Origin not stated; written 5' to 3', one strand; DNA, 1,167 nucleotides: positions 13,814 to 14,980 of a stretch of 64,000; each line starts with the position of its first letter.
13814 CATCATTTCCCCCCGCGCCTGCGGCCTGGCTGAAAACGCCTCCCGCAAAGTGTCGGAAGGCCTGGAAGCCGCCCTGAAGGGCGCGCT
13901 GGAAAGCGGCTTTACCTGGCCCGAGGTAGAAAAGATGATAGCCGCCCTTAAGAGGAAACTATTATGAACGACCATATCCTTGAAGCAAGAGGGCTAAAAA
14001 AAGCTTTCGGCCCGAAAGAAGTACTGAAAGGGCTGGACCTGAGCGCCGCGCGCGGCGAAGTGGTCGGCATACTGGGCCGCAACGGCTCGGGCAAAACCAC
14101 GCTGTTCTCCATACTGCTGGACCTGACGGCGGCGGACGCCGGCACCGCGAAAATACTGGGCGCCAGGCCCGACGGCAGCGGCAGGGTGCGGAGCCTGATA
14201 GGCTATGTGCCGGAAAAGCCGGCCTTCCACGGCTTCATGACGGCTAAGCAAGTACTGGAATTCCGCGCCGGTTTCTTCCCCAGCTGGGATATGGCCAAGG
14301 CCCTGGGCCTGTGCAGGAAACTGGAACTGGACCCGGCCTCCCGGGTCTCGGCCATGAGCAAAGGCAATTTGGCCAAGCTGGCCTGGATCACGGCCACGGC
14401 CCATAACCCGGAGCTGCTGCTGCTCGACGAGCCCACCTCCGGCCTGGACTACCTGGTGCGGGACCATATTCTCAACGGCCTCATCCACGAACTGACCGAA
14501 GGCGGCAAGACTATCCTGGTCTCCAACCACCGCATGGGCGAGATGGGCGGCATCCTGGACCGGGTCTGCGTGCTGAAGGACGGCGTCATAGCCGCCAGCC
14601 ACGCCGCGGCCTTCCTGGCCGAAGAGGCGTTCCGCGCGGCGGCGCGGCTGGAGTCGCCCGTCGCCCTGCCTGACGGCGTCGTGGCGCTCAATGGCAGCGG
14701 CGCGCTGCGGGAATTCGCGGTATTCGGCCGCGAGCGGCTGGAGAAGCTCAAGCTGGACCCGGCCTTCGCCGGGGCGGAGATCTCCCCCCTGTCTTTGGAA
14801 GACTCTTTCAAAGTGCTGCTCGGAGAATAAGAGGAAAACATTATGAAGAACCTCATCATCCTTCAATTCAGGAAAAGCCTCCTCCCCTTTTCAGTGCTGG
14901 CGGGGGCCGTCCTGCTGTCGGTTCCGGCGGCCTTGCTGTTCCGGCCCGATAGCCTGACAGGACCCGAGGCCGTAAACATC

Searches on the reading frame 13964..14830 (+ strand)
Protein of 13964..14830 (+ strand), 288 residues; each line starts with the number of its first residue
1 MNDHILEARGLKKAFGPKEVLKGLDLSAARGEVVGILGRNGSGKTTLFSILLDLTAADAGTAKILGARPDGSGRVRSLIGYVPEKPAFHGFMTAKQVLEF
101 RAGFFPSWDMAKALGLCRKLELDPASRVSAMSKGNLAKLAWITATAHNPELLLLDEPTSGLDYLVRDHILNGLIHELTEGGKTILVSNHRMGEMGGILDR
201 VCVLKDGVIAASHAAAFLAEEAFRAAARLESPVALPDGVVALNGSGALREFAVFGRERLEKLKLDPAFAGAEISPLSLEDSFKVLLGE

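Call 8: search_protein_families(library=pfam, proteins=[window:13964-14830:+])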
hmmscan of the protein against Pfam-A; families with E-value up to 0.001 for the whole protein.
window:13964-14830:+ (288 aa): 2 families
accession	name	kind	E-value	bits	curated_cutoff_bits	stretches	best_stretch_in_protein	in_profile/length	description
PF00005.33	ABC_tran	-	5e-21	76.2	25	1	21-159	1-137/137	ABC transporter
PF13304.12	AAA_21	-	7.4e-13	49.6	27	2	129-187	236-296/304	AAA domain, putative AbiEii toxin, Type IV TA system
